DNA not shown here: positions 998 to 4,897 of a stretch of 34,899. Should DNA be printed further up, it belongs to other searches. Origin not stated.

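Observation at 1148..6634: Giant 1828-aa multi-domain ORFan ending stop-on-stop against a lone flhA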

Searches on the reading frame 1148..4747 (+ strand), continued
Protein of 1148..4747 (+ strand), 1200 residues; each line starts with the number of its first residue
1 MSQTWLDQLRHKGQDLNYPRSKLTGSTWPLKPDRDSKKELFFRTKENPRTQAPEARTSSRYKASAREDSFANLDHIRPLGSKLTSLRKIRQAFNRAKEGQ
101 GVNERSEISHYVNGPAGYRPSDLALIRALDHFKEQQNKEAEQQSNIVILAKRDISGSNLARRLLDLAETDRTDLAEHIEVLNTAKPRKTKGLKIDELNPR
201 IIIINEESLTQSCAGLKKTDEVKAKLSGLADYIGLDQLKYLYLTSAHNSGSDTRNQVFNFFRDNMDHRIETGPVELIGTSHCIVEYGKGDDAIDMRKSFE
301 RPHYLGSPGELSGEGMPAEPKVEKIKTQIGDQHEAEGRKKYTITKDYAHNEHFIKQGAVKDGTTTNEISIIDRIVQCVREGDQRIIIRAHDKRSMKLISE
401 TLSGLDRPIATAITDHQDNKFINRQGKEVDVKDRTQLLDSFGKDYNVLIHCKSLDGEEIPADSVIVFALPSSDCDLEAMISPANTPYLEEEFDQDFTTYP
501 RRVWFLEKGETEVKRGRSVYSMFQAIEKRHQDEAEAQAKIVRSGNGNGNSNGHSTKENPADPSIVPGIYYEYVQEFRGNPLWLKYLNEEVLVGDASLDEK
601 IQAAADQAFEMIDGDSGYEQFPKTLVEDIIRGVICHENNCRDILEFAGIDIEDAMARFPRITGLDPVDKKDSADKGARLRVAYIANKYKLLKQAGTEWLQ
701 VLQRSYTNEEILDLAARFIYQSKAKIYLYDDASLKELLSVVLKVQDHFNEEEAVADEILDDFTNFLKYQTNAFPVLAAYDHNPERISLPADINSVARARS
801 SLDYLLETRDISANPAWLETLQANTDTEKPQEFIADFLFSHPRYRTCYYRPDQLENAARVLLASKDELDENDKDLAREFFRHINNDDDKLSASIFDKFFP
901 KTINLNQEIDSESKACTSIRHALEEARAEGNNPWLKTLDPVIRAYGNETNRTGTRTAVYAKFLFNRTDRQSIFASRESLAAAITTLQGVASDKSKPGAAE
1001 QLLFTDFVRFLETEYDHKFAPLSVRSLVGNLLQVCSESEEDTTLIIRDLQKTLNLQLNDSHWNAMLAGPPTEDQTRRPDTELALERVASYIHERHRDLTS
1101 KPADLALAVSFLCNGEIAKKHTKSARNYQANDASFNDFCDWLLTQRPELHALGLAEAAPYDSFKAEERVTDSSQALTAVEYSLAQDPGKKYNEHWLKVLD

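Call 84: find_encoding_contigs(protein=P0019, flank=8000, max_places=2)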
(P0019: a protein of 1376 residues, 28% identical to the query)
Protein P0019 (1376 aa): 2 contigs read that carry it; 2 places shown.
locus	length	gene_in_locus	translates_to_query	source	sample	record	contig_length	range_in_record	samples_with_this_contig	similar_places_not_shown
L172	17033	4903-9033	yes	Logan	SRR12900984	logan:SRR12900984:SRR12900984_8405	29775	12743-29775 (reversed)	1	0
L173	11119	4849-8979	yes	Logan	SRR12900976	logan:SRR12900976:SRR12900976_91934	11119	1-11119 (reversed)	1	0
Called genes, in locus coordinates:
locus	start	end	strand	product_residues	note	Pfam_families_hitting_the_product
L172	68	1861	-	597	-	PF00009:GTP_EFTU, PF01926:MMR_HSR1 (weak), PF00071:Ras (faint), PF03144:GTP_EFTU_D2 (weak), PF14492:EFG_III (faint), PF00679:EFG_C, PF06421:LepA_C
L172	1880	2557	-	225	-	-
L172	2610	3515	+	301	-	PF04230:PS_pyruv_trans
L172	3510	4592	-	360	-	PF01312:Bac_export_2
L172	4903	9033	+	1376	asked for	-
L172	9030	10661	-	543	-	PF00390:malic, PF03949:Malic_M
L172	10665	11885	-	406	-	PF13579:Glyco_trans_4_4, PF13439:Glyco_transf_4, PF00534:Glycos_transf_1, PF20706:GT4-conflict, PF13692:Glyco_trans_1_4, PF13524:Glyco_trans_1_2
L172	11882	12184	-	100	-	-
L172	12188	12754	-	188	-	PF02357:NusG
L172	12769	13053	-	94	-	PF00584:SecE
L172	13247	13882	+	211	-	-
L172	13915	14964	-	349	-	-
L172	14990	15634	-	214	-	-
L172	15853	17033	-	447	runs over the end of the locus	PF00764:Arginosuc_synth, PF20979:Arginosuc_syn_C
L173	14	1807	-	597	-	PF00009:GTP_EFTU, PF01926:MMR_HSR1 (weak), PF00071:Ras (faint), PF03144:GTP_EFTU_D2 (weak), PF14492:EFG_III (faint), PF00679:EFG_C, PF06421:LepA_C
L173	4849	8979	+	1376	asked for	-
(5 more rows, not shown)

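Call 85: find_encoding_contigs(protein=P0015, flank=8000, max_places=2)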
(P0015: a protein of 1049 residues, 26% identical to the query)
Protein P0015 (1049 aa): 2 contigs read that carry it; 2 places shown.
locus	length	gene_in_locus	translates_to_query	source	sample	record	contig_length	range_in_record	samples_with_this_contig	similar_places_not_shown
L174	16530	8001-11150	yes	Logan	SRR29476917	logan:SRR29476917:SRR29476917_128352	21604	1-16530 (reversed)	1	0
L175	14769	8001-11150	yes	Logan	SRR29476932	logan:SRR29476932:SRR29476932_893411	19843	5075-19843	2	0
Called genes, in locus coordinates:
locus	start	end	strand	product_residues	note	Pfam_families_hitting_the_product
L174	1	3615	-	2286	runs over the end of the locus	-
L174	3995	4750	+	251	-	-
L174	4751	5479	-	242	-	PF00702:Hydrolase (weak)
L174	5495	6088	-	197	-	PF03079:ARD, PF07883:Cupin_2 (weak)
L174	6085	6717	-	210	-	PF00596:Aldolase_II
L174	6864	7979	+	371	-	-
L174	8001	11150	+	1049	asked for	-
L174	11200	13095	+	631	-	PF02518:HATPase_c, PF13589:HATPase_c_3, PF01119:DNA_mis_repair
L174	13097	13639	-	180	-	PF00571:CBS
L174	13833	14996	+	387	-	PF00108:Thiolase_N, PF00109:ketoacyl-synt (weak), PF02803:Thiolase_C, PF08541:ACP_syn_III_C (weak)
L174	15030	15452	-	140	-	-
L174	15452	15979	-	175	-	PF06114:Peptidase_M78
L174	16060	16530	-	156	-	?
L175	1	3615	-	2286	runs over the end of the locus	-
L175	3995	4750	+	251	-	-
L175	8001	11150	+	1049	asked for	-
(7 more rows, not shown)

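Call 86: find_encoding_contigs(protein=P0007, flank=8000, max_places=2)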
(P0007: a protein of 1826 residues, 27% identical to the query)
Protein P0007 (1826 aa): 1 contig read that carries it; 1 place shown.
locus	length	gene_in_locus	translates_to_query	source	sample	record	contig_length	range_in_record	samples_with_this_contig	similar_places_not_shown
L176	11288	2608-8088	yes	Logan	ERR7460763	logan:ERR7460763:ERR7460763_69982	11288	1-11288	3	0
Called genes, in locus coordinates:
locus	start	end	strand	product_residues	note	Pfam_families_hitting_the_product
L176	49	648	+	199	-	PF00578:AhpC-TSA, PF08534:Redoxin, PF10417:1-cysPrx_C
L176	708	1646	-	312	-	-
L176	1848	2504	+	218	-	PF00081:Sod_Fe_N, PF02777:Sod_Fe_C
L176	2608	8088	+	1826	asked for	-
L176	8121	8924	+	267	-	PF01488:Shikimate_DH (weak), PF03807:F420_oxidored, PF14748:P5CR_dimer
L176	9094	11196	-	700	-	PF00771:FHIPEP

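Call 87: find_encoding_contigs(protein=P0018, flank=8000, max_places=2)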
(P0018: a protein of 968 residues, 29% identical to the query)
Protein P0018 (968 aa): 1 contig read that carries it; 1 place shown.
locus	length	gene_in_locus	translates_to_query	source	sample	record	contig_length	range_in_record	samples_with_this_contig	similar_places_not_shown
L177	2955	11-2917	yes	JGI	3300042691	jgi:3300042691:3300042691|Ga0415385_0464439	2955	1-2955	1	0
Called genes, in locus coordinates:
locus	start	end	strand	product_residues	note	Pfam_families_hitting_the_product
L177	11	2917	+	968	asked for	-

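Call 88: find_encoding_contigs(protein=P0011, flank=8000, max_places=2)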
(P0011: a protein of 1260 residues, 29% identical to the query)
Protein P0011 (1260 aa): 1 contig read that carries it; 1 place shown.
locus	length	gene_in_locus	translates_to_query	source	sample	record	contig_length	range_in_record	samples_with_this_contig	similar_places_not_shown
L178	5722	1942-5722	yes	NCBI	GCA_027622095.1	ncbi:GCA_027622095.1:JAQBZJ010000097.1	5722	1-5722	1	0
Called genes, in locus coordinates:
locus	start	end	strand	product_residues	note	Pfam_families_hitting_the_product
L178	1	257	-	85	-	?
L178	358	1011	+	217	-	PF00081:Sod_Fe_N, PF02777:Sod_Fe_C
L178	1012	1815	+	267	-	PF03807:F420_oxidored, PF14748:P5CR_dimer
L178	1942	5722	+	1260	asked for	?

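Call 94: search_protein_families(library=ncbifam, proteins=[L172:3510-4592:-, L172:1880-2557:-, L172:13247-13882:+, L084:15511-17385:+, L084:17407-19284:-], max_evalue=0.001)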
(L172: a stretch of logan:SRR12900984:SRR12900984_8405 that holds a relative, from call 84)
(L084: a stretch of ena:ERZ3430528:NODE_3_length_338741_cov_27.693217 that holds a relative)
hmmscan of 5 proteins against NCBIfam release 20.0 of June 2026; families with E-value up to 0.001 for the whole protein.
L172:3510-4592:- (360 aa): 9 families
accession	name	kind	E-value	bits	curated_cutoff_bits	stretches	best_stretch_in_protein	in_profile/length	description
TIGR00328.1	flhB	equivalog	7.1e-100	334.6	349.25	1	9-358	2-348/348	flagellar biosynthesis protein FlhB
TIGR01404.2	FlhB_rel_III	equivalog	4e-95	319.1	358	1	10-353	2-340/341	type III secretion system export apparatus subunit SctU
NF009411.0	PRK12772.1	equivalog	1e-88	298.3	739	1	7-357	262-609/610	fused FliR family export protein/FlhB family type III secretion system protein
NF009364.0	PRK12721.1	equivalog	5.9e-72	242.7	381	1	10-356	4-345/352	EscU/YscU/HrcU family type III secretion system export apparatus switch protein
NF004950.0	PRK06298.1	equivalog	2.5e-70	237.4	434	1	9-356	3-346/360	type III secretion system protein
NF009117.0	PRK12468.1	equivalog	4.7e-60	203.4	712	1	1-355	1-351/386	flagellar biosynthesis protein FlhB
NF006017.0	PRK08156.1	equivalog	2.8e-50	171.5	394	1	10-353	4-337/367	EscU/YscU/HrcU family type III secretion system export apparatus switch protein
NF009412.0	PRK12773.1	equivalog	6e-49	166.8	886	1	9-348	302-639/649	flagellar biosynthesis protein FlhB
TIGR00789.1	flhB_rel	hypoth_equivalog_domain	6e-20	71.3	117.35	1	277-355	4-81/84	FlhB-like flagellar biosynthesis protein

L172:1880-2557:- (225 aa): 0 families

L172:13247-13882:+ (211 aa): 0 families

L084:15511-17385:+ (624 aa): 0 families

L084:17407-19284:- (625 aa): 3 families
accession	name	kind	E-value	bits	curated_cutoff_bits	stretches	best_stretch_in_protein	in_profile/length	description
NF049868.1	FhaB_Rv0019c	equivalog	7.2e-06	26.1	125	1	537-617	83-156/158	FHA domain-containing protein FhaB/FipA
TIGR03354.1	VI_FHA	hypoth_equivalog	0.00011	22.2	120.25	1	541-621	24-103/420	type VI secretion system-associated FHA domain protein TagH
TIGR01901.1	adhes_NPXG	domain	0.00035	20.4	29.1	1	534-602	6-72/79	filamentous hemagglutinin N-terminal domain-containing protein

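Call 102: search_protein_families(library=pfam, proteins=[L174:6864-7979:+, L174:3995-4750:+, L169:7656-7916:+, L088:15605-15826:+, L172:1880-2557:-], max_evalue=0.01)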
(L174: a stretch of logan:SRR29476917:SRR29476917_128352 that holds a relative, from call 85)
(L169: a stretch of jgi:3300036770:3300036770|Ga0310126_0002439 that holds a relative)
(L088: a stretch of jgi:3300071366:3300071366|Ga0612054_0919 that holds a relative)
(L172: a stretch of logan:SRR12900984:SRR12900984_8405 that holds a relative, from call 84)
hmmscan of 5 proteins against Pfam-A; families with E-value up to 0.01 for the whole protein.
L174:6864-7979:+ (371 aa): 0 families

L174:3995-4750:+ (251 aa): 0 families

L169:7656-7916:+ (86 aa): 0 families

L088:15605-15826:+ (73 aa): 0 families

L172:1880-2557:- (225 aa): 0 families

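Call 107: find_related_loci(query=P0019, collection=metagenome_contigs, flank=8000)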
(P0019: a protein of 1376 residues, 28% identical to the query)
Query P0019 (1376 aa) in metagenome_contigs; peptide patterns used: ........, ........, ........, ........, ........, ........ (x = any residue, [..] = any of these).
519 stretches matched a pattern, but none encodes a relative of the query by tblastn (E <= 1e-3).
